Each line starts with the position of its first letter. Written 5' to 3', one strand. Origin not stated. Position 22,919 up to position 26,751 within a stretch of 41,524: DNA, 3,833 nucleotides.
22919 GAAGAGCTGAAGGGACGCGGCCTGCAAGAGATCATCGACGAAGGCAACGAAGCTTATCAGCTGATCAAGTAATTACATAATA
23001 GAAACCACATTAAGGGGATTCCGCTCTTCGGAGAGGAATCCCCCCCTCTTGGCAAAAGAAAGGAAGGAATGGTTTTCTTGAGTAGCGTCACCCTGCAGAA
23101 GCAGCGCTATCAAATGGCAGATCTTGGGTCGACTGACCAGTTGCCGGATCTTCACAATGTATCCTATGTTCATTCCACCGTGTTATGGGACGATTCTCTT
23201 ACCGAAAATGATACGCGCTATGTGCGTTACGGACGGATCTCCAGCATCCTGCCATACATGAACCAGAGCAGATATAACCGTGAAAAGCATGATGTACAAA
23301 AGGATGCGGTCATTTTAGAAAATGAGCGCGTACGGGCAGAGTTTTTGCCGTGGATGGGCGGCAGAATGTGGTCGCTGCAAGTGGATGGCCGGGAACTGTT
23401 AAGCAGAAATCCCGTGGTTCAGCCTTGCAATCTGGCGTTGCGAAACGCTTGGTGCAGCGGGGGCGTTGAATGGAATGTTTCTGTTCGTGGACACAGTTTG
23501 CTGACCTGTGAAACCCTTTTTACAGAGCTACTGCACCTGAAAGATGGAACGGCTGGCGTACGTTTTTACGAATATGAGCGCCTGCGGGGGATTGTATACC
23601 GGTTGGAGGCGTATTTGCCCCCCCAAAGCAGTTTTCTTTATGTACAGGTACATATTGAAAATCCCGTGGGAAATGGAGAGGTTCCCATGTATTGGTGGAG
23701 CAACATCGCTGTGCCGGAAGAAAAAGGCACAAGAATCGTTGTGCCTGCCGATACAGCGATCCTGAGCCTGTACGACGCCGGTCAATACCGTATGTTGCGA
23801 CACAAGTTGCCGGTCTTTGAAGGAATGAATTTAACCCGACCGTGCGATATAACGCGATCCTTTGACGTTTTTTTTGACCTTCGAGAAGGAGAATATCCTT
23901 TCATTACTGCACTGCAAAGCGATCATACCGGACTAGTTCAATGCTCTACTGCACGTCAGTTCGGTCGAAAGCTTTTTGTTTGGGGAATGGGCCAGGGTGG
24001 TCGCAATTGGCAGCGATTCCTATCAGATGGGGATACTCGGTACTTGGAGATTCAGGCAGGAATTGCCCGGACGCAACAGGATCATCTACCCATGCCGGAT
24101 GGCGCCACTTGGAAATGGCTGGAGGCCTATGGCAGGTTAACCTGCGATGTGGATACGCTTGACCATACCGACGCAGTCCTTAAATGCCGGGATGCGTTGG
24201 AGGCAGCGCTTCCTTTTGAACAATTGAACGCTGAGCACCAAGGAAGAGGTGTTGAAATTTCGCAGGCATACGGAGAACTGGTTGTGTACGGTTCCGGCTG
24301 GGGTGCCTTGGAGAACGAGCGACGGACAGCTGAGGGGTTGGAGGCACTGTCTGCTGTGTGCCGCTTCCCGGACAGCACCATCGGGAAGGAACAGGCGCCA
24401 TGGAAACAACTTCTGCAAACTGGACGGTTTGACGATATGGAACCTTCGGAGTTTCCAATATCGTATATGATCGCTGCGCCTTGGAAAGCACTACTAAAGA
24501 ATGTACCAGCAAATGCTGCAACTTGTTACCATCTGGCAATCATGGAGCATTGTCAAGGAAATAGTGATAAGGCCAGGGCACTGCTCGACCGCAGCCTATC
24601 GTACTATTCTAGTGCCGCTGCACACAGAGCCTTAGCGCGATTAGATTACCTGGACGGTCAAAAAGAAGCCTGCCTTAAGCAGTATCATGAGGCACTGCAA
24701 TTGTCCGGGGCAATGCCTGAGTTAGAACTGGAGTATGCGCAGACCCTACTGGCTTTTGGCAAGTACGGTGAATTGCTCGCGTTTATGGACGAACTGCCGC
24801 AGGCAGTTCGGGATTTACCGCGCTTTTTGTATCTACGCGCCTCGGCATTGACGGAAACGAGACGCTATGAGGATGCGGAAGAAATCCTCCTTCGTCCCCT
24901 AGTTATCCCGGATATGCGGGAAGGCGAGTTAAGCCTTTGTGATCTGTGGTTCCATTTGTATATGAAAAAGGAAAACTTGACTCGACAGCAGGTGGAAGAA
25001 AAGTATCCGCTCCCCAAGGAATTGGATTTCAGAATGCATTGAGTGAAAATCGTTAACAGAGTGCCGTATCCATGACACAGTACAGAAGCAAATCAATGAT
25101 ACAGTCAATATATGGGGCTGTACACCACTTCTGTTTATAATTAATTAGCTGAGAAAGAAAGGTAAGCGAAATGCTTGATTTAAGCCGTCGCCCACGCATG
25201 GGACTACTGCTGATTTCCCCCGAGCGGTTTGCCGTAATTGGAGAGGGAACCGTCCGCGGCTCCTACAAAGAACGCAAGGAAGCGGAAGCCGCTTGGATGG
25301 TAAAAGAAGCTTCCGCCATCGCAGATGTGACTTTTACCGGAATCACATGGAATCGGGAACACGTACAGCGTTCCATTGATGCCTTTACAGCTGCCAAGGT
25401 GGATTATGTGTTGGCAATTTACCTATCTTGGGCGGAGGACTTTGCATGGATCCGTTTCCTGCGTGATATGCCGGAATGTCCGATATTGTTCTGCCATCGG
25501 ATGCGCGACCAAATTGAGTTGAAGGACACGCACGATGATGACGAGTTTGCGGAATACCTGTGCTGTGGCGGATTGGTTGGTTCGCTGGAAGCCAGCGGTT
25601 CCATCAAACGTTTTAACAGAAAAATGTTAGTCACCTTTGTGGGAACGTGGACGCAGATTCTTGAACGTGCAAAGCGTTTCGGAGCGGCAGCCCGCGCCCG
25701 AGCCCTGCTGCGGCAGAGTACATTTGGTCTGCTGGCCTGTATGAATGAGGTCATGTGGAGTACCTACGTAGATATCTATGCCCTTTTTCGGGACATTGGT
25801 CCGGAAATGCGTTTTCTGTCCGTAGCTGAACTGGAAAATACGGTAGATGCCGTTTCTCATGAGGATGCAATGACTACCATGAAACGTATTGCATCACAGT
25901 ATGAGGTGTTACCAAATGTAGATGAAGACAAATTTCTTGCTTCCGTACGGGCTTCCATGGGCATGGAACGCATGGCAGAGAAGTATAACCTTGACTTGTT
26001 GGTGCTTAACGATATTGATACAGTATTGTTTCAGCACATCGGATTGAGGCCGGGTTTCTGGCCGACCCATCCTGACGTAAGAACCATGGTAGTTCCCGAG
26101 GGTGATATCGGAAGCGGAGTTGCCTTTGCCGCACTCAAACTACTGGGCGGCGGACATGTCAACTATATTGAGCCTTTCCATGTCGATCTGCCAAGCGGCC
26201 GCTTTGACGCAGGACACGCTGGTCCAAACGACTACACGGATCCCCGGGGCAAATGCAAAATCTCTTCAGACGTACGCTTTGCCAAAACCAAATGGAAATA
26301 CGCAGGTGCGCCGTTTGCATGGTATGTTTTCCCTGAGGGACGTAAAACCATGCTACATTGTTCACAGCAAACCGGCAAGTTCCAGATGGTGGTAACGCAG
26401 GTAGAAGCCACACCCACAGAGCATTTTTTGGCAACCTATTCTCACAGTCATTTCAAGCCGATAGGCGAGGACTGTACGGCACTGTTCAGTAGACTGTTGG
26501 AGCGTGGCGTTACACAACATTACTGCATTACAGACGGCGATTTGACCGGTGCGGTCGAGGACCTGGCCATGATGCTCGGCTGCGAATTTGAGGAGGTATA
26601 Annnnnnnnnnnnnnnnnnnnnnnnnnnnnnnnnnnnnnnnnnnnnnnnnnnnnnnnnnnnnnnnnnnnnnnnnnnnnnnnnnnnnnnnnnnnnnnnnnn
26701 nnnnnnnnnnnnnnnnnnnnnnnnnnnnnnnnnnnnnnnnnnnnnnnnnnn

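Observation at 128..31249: One unusual sugar-catabolic gene set present twice, diverged and shuffled, on either side of a single regulator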

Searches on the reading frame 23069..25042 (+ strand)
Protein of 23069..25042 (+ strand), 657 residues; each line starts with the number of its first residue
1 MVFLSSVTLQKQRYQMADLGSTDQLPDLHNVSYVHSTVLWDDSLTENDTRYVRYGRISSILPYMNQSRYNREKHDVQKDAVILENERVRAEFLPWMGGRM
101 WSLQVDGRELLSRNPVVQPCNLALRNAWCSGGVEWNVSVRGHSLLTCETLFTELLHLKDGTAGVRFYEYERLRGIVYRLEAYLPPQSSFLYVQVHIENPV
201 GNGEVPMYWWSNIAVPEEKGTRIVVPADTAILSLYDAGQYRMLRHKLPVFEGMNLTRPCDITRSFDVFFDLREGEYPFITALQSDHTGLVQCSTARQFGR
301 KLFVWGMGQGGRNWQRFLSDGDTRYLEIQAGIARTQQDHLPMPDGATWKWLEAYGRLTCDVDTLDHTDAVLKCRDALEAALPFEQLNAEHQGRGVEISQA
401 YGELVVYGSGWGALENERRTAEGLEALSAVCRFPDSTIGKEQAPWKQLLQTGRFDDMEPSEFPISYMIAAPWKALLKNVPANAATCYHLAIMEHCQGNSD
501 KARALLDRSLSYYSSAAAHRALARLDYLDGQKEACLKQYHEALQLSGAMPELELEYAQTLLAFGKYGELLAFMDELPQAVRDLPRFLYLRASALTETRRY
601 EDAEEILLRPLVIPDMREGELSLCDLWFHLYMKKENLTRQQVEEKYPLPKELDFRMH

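Call 4: search_protein_families(library=pfam, proteins=[window:23069-25042:+])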
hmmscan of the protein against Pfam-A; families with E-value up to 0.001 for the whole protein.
window:23069-25042:+ (657 aa): 4 families
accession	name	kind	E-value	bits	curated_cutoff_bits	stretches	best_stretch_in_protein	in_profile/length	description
PF17128.10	DUF5107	-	4.4e-27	95.3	24.4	1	57-337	3-280/310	Domain of unknown function (DUF5107)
PF14559.12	TPR_19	-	6.8e-06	26.7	25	0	536-591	11-66/68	Tetratricopeptide repeat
PF07719.23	TPR_2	-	2.3e-05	24.6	27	0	483-513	1-31/34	Tetratricopeptide repeat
PF13428.12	TPR_14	-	0.00076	20.4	23.5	0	488-525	6-44/44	Tetratricopeptide repeat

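Call 7: search_protein_families(library=ncbifam, proteins=[window:23069-25042:+], max_evalue=0.01)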
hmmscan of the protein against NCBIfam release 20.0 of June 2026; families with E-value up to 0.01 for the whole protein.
window:23069-25042:+ (657 aa): 2 families
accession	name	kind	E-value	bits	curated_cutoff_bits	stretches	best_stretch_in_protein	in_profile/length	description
TIGR02917.1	PEP_TPR_lipo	equivalog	9.8e-07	27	312.2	1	479-607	155-284/899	XrtA/PEP-CTERM system TPR-repeat protein PrsT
TIGR00540.1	TPR_hemY_coli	hypoth_equivalog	0.00078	18.3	142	0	476-542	319-385/385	heme biosynthesis-associated TPR protein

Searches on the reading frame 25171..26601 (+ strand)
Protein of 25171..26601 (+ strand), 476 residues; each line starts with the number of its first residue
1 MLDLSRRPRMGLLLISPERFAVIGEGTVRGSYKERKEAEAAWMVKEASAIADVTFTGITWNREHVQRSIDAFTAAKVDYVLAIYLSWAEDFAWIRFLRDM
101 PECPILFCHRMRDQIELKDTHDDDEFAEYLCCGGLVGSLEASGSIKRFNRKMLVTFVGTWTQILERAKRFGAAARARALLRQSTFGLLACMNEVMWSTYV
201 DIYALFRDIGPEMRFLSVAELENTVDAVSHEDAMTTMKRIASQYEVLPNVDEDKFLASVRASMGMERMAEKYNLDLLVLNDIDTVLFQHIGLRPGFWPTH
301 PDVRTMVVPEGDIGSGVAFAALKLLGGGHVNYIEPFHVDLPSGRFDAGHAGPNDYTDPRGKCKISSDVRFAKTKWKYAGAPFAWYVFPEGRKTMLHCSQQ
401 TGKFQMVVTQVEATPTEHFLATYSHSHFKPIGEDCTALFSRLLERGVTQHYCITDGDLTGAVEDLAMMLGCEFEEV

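Call 4: search_protein_families(library=pfam, proteins=[window:25171-26601:+])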
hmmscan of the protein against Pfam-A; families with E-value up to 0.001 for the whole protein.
window:25171-26601:+ (476 aa): 0 families

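Call 7: search_protein_families(library=ncbifam, proteins=[window:25171-26601:+], max_evalue=0.01)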
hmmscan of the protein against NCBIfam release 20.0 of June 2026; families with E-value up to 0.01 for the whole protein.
window:25171-26601:+ (476 aa): 0 families

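Call 9: search_solved_structures(query=window:25171-26601:+, max_evalue=1)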
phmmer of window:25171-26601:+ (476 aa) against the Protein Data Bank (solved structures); distinct sequences matched with E-value up to 1: 8.
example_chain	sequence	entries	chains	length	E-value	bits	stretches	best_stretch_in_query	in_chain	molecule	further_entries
8xi2_J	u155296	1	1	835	0.42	12.6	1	155-203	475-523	Crooked neck protein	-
9mcx_C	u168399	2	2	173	0.7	11.8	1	332-411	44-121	Low affinity immunoglobulin gamma Fc region receptor II-a H131 variant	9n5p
3ry6_C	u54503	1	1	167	0.75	11.7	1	332-409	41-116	Low affinity immunoglobulin gamma Fc region receptor II-a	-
3ry5_A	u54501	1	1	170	0.78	11.7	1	332-409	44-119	LOW AFFINITY IMMUNOGLOBULIN GAMMA FC REGION RECEPTOR II-A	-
1h9v_A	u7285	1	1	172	0.8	11.6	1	332-409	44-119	LOW AFFINITY IMMUNOGLOBULIN GAMMA FC RECEPTOR II-A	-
9mcy_E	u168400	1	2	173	0.81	11.6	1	332-409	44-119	Fc gamma receptor IIA R131 variant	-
10fj_A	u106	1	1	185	0.82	11.6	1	332-411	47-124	Low affinity immunoglobulin gamma Fc region receptor II-a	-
3d5o_F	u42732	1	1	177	0.86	11.5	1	332-410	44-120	Low affinity immunoglobulin gamma Fc region receptor II-a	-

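Call 24: find_homologous_proteins(query=window:25171-26601:+, max_evalue=0.001)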
Query window:25171-26601:+ (476 aa): 1372 proteins with E <= 0.001 among 8000 candidates; the best 120 are listed.
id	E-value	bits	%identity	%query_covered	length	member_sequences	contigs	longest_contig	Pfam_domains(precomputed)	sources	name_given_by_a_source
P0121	0.0e+0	1110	100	100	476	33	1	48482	-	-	-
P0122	0.0e+0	1010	90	100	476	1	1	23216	-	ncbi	-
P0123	2.6e-296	1001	89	100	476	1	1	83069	-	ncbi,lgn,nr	ncbi:MAG: hypothetical protein PHI98_05455 [Eubacteriales bacterium]|nr:hypothetical protein [Eubact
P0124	7.4e-291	983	87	100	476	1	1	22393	-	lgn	-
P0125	1.3e-289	979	87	100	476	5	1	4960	-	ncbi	-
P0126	1.4e-287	972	87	100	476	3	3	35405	-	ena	-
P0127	8.1e-286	966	85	100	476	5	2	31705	-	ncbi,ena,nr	ncbi:MAG: hypothetical protein IJL88_11030 [Clostridia bacterium]|nr:hypothetical protein [Clostridi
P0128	1.4e-282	956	85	100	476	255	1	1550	-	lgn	-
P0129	7.8e-282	953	85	100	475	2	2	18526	-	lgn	-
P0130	2.8e-279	945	83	100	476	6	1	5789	-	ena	-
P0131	6.8e-279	943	83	100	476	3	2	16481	-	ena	-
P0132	3.4e-276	935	83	100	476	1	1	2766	-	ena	-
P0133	1.4e-271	919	83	100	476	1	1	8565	-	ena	-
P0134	1.7e-271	919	82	100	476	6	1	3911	-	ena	-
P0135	1.8e-270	916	83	100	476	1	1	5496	-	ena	-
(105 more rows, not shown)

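Call 29: search_solved_structures(query=A2, max_evalue=10)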
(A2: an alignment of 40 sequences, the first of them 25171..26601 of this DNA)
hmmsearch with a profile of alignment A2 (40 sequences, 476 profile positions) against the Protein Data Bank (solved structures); distinct sequences matched with E-value up to 10: 5.
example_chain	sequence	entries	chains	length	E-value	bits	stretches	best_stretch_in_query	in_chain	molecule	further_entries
9vf5_A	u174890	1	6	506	0.00013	23.8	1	24-250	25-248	L-arabinose isomerase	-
7ch3_A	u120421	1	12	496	0.016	16.9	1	93-247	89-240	L-arabinose isomerase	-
7cwv_A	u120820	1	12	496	0.018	16.8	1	93-246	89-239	L-arabinose isomerase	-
7cx7_A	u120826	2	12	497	0.36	12.5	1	155-252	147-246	L-arabinose isomerase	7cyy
7ed6_A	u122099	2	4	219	1.5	10.4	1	111-182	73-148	Probable kinase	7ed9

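Call 35: search_protein_families(library=pfam, proteins=[window:25171-26601:+], max_evalue=5)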
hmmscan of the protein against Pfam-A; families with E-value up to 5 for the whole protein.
window:25171-26601:+ (476 aa): 0 families

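Call 40: predict_structure(alignment_id=A2)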
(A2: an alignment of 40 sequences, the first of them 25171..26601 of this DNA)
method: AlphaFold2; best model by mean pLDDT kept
length: 476 residues; sequences in the alignment: 40
mean_pLDDT: 91.0   pTM: 0.91
mean pLDDT of the five models: 91.0, 89.2, 89.1, 85.6, 84.1
residues with pLDDT >= 90: 333; 70-90: 129; 50-70: 10; < 50: 4
segments of 3 or more residues with pLDDT < 50: none
pLDDT, mean of each block of 10 residues (from residue 1): 93 94 88 94 98 97 97 98 84 94 96 82 81 80 92 96 98 97 87 55 84 90 95 98 95 94 95 92 80 87 90 90 95 92 93 93 89 78 96 93 90 95 93 95 90 97 97 94
secondary structure, 60 per line:
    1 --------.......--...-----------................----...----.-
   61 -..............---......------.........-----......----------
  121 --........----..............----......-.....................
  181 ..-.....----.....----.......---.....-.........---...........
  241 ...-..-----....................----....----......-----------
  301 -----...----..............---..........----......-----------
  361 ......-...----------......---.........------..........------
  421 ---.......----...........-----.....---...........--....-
elements in order: E9-15 H32-47 E52-54 H62-75 E79-84 H91-99 E105-110 H123-130 H135-148 E153-158 H160-182 E184-188 H193-197 H202-208 E212-216 H218-226 H230-243 H252-271 E276-279 H284-289 E306-308 H313-326 E330-339 E344-349 E361-366 E381-386 E390-398 E405-414 E424-430 H435-445 E451-455 H459-469 E472-475

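Call 44: fold_search(model_id=the predicted structure, library=pdb)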
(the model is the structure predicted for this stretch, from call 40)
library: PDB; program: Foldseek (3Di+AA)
matches with E <= 10: 1086; with E <= 0.001: 44
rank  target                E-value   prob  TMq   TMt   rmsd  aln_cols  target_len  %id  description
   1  7chl_F                1.3e-29  1.00  0.82  0.79   3.6       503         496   16  Crystal structure of hybrid Arabinose isomerase AI-10 (released 2021-10-20)
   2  7chl_B                2.0e-29  1.00  0.81  0.78   3.8       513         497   16  Crystal structure of hybrid Arabinose isomerase AI-10 (released 2021-10-20)
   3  7chl_A                1.3e-28  1.00  0.81  0.78   3.6       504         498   15  Crystal structure of hybrid Arabinose isomerase AI-10 (released 2021-10-20)
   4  4r1o_B                1.7e-28  1.00  0.85  0.82   3.1       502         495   16  Crystal Structure of Thermophilic Geobacillus kaustophilus L-Arabinose isomerase (released 2015-08-12)
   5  4r1o_E                3.1e-28  1.00  0.80  0.78   4.5       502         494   15  Crystal Structure of Thermophilic Geobacillus kaustophilus L-Arabinose isomerase (released 2015-08-12)
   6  4r1p_B                4.1e-28  1.00  0.83  0.81   3.3       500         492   15  Crystal Structure of Thermophilic Geobacillus kaustophilus L-Arabinose isomerase with Mn2+ (released 2015-08-12)
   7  7cxo_A                5.6e-28  1.00  0.82  0.80   3.3       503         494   16  Crystal structure of Arabinose isomerase from hybrid AI10 (released 2021-09-08)
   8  7cyy_B                5.9e-28  1.00  0.82  0.79   3.5       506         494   17  Crystal structure of Arabinose isomerase from hybrid AI8 with Adonitol (released 2021-09-08)
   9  4r1q_B                8.0e-28  1.00  0.83  0.80   3.5       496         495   15  Crystal Structure of Thermophilic Geobacillus kaustophilus L-Arabinose isomerase in complex with L-arabitol (released 2015-08-12)
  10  4r1o_A                8.5e-28  1.00  0.84  0.80   3.5       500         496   16  Crystal Structure of Thermophilic Geobacillus kaustophilus L-Arabinose isomerase (released 2015-08-12)
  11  7cyy_E                8.5e-28  1.00  0.82  0.79   3.9       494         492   16  Crystal structure of Arabinose isomerase from hybrid AI8 with Adonitol (released 2021-09-08)
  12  4r1q_D                9.6e-28  1.00  0.83  0.80   3.5       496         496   15  Crystal Structure of Thermophilic Geobacillus kaustophilus L-Arabinose isomerase in complex with L-arabitol (released 2015-08-12)
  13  4r1p_F                1.2e-27  1.00  0.84  0.81   3.3       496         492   15  Crystal Structure of Thermophilic Geobacillus kaustophilus L-Arabinose isomerase with Mn2+ (released 2015-08-12)
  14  7cyy_C                1.2e-27  1.00  0.81  0.78   3.8       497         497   16  Crystal structure of Arabinose isomerase from hybrid AI8 with Adonitol (released 2021-09-08)
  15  7cwv_B                1.4e-27  1.00  0.82  0.80   3.7       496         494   18  Crystal structure of Arabinose isomerase from hyper thermophilic bacterium Thermotoga maritima (TMAI) wt (released 2021-09-01)
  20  4r1o_F                4.8e-27  1.00  0.83  0.80   3.6       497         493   15  Crystal Structure of Thermophilic Geobacillus kaustophilus L-Arabinose isomerase (released 2015-08-12)
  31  2ajt_A                2.1e-25  1.00  0.83  0.79   3.7       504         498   14  Crystal structure of L-Arabinose Isomerase from E.coli (released 2005-08-16)
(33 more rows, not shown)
